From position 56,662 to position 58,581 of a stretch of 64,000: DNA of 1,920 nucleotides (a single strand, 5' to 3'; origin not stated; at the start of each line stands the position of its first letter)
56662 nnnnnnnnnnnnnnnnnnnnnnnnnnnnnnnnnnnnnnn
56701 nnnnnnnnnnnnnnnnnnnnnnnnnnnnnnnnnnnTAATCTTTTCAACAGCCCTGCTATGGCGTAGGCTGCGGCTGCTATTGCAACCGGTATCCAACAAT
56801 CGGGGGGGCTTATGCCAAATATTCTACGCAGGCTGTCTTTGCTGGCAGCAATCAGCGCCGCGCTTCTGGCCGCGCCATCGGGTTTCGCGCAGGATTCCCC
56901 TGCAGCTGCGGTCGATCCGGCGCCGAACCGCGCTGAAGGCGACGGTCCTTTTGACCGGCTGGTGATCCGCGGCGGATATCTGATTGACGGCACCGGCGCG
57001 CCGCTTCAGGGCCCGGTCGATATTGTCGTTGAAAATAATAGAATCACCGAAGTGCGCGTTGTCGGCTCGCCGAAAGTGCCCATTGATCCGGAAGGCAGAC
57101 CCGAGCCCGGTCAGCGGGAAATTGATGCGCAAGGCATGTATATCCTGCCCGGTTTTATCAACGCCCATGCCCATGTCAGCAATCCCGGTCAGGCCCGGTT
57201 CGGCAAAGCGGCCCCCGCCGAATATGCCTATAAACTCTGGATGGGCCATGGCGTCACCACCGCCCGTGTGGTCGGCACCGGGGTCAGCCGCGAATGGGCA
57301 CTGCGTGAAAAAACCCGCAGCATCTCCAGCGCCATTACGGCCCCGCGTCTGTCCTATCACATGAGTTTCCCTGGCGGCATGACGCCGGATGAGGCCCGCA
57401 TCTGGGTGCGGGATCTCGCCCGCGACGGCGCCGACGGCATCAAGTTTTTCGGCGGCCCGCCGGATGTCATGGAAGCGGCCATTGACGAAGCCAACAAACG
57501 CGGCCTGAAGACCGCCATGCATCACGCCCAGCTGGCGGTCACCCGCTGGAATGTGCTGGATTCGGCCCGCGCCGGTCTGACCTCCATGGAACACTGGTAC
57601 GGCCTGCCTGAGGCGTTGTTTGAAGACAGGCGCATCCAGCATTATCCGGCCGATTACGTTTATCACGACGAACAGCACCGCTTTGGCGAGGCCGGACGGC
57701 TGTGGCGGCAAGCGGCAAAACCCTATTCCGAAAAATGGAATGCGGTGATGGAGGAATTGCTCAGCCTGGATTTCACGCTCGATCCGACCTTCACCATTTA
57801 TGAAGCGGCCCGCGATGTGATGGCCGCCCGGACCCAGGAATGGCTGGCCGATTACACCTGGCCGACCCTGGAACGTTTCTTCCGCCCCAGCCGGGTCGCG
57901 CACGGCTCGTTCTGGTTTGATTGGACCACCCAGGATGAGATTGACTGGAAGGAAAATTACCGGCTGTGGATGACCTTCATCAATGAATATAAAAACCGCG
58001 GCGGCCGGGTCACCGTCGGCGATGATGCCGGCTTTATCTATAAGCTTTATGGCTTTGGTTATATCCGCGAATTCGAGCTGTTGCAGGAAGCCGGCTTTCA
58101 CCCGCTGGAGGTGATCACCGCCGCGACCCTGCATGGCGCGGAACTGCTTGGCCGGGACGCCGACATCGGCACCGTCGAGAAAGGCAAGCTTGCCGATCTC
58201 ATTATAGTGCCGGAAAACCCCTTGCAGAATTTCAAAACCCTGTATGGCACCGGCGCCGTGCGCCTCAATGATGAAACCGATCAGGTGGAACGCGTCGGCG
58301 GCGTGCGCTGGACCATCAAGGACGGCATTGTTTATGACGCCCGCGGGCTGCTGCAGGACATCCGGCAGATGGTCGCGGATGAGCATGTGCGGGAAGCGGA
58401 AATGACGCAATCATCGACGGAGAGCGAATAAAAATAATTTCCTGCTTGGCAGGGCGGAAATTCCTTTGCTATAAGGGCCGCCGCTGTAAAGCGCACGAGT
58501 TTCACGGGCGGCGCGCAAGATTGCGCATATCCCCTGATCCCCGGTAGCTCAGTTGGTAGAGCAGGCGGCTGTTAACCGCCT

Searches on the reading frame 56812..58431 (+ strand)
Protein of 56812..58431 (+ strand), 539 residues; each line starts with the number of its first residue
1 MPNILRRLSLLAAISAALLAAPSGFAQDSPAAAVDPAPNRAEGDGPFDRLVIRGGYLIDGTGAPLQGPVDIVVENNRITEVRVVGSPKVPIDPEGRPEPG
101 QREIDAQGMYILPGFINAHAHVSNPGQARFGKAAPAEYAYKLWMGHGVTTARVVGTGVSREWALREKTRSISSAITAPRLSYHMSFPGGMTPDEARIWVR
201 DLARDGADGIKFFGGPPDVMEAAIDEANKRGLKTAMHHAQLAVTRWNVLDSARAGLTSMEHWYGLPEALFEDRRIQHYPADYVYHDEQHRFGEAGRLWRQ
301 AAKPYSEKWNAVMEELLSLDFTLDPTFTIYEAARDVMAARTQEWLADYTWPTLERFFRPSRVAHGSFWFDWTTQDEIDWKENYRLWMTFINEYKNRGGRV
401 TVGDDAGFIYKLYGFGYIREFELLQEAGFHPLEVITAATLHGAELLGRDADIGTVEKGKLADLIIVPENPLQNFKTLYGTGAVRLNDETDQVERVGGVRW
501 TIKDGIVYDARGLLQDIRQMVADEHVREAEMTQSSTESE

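Call 4: search_protein_families(library=pfam, proteins=[window:56812-58431:+])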
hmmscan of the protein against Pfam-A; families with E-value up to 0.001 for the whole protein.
window:56812-58431:+ (539 aa): 2 families
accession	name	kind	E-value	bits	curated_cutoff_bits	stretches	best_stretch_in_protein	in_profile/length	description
PF01979.26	Amidohydro_1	-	5.7e-18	65.7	25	2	425-475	268-327/345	Amidohydrolase family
PF07969.17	Amidohydro_3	-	1.5e-12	48.2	29.7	2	102-127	1-26/472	Amidohydrolase family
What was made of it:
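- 56812..58431 (+): Amidohydrolase-family gene, the last gene of the segment between the two tRNAs. Pfam Amidohydro_1 and Amidohydro_3 (call 4).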

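Call 59: search_protein_families(library=ncbifam, proteins=[window:56812-58431:+])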
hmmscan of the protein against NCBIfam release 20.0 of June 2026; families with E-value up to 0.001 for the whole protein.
window:56812-58431:+ (539 aa): 39 families (the best 25 are shown)
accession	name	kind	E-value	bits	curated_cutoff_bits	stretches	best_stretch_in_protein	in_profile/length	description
NF051886.1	XaaProDiPepCaul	equivalog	3.2e-23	82.4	500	2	396-478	306-385/398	Xaa-Pro dipeptidase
NF006056.0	PRK08204.1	subfamily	3.5e-14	52.4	391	2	49-124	4-69/449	hypothetical protein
NF006689.0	PRK09237.1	equivalog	7.6e-14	51.1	371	1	50-157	5-93/383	amidohydrolase/deacetylase family metallohydrolase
NF009060.0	PRK12394.1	equivalog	5.3e-11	41.9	442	1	69-127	13-70/381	metallo-dependent hydrolase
TIGR01224.1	hutI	equivalog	3.5e-10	39.3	298.15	1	430-480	315-365/377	imidazolonepropionase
NF006055.0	PRK08203.1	equivalog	7.2e-10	38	532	1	432-472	357-396/455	8-oxoguanine deaminase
NF005557.0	PRK07228.1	equivalog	2.8e-08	32.9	522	1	392-472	293-380/445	5'-deoxyadenosine deaminase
NF006549.0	PRK09045.1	equivalog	2.9e-08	32.8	540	1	433-466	345-378/444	TRZ/ATZ family hydrolase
NF004839.0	PRK06189.1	equivalog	5e-07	28.7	631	1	50-235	5-173/451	allantoinase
NF004701.0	PRK06038.1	equivalog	9.2e-07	27.9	609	0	70-123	25-67/432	N-ethylammeline chlorohydrolase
NF002668.0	PRK02382.1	equivalog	9.4e-07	27.9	452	1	70-128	5-63/436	dihydroorotase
TIGR02967.1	guan_deamin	equivalog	1.2e-06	27.8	375.4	0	424-467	318-361/401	guanine deaminase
NF005211.0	PRK06687.1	equivalog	2.1e-06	26.8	703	0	435-466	340-371/419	TRZ/ATZ family protein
NF006839.0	PRK09357.1-4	equivalog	5e-06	25.4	576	1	50-128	2-68/422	dihydroorotase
NF004801.0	PRK06151.1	subfamily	6.9e-06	25.2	416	0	433-466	369-401/491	chlorohydrolase family protein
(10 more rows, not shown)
